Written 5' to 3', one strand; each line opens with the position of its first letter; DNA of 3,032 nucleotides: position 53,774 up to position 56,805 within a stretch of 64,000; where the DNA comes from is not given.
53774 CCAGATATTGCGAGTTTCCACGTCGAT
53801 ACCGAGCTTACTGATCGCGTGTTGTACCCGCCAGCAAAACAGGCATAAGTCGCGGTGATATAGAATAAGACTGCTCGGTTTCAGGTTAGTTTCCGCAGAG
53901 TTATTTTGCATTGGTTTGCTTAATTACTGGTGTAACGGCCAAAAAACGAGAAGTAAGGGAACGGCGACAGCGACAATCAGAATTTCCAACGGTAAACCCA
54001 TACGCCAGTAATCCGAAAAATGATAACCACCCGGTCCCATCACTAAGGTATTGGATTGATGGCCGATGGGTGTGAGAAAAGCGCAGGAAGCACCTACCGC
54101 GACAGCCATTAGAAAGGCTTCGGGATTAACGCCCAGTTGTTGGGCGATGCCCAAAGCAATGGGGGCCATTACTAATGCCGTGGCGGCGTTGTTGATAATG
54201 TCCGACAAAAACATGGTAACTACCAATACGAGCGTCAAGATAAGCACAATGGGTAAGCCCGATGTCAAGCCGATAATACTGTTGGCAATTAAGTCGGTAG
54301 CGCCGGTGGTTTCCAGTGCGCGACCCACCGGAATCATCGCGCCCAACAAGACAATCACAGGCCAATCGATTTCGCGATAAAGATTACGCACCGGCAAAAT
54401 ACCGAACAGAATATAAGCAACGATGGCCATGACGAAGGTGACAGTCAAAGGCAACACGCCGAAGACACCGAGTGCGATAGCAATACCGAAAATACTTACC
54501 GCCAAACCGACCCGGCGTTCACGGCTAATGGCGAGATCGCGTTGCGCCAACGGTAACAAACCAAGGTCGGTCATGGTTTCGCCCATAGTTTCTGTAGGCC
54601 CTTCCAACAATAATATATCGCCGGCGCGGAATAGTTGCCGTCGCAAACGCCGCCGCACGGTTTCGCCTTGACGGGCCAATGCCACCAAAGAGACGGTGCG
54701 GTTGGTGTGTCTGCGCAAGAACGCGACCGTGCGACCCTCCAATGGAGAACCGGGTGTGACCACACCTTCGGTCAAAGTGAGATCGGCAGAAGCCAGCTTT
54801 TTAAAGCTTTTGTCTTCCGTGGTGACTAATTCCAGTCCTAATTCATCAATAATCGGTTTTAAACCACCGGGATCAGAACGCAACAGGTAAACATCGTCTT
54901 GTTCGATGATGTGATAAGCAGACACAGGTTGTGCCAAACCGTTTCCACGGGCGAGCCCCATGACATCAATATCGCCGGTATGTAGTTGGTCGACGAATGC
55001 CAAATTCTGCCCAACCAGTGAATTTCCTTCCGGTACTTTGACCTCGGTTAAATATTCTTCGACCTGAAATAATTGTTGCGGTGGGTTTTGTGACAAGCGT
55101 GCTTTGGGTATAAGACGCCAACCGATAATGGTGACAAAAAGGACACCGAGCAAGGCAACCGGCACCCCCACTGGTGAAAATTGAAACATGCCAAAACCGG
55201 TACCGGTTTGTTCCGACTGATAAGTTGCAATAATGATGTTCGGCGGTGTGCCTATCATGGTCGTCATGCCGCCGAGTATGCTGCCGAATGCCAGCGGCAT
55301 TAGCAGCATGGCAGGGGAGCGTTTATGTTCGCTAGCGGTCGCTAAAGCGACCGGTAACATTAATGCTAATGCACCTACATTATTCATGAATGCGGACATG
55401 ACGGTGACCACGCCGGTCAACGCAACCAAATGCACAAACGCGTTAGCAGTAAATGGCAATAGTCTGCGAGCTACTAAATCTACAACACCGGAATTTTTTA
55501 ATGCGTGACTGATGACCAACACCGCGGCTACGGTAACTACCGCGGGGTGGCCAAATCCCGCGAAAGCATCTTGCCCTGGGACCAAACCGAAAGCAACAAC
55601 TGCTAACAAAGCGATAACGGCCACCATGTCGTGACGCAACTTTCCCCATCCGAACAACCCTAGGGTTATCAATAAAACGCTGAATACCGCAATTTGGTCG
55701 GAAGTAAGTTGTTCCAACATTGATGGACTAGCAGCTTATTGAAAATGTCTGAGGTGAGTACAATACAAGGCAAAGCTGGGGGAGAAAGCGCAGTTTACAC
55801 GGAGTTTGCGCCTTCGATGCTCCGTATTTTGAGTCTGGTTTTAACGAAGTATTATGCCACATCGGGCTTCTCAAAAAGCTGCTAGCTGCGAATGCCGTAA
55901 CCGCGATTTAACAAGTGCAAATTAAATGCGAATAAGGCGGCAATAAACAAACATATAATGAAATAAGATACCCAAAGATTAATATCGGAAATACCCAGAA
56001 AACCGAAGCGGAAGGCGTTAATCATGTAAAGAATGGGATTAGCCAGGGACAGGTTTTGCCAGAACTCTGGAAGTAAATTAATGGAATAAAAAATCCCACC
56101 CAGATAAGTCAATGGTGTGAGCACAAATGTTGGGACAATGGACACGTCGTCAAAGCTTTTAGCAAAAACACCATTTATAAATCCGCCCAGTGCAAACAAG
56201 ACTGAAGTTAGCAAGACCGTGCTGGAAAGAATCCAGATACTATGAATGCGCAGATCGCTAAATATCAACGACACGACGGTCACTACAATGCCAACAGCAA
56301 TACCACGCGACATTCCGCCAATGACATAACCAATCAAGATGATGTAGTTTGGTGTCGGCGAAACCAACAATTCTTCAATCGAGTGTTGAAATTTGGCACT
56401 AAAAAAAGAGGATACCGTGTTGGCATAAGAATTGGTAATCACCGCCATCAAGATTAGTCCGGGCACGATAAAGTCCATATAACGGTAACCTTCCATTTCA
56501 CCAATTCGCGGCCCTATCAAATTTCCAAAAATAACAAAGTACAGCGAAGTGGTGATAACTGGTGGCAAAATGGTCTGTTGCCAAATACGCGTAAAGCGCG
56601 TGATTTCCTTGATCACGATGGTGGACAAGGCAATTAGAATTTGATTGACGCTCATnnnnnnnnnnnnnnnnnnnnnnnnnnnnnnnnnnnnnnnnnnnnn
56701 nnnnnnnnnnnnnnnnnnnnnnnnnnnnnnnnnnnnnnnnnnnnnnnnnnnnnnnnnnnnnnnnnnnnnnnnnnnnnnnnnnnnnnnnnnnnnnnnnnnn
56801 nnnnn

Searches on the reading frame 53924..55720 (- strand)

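Call 23: search_protein_families(library=ncbifam, proteins=[window:53924-55720:-], max_evalue=0.00001)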
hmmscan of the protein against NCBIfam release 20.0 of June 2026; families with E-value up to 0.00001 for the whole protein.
window:53924-55720:- (598 aa): 3 families
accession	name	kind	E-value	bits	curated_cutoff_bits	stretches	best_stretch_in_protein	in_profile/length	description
TIGR00785.1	dass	subfamily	3.1e-44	151.4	198.6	3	406-594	250-444/444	DASS family sodium-coupled anion symporter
NF040989.1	MamN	equivalog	7.7e-12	44.7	500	1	69-166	67-165/437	magnetosome biogenesis transporter MamN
NF007093.0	PRK09547.1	equivalog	3.7e-06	26.3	640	1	138-199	204-263/517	sodium/proton antiporter NhaB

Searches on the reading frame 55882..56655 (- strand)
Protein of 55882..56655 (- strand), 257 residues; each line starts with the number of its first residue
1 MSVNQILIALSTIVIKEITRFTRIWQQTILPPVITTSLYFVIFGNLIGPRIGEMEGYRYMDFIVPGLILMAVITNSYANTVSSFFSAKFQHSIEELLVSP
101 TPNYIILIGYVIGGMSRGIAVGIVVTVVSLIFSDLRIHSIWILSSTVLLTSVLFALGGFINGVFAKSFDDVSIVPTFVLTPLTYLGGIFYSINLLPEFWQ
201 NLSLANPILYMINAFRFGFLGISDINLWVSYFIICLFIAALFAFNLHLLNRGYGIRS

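Call 26: search_protein_families(library=ncbifam, proteins=[window:55882-56655:-], max_evalue=1e-10)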
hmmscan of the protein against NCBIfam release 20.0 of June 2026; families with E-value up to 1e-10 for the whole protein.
window:55882-56655:- (257 aa): 3 families
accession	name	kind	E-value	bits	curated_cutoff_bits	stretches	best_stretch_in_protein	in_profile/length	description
NF011648.0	PRK15066.1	subfamily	9.8e-124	412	225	1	2-257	2-257/257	ABC transporter permease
TIGR01247.1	drrB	subfamily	6.6e-22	78.3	223.05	1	17-240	2-227/236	daunorubicin resistance ABC transporter membrane protein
TIGR01291.1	nodJ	subfamily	1.9e-11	44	206.65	1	21-250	18-248/253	ABC-2 type transporter, NodJ family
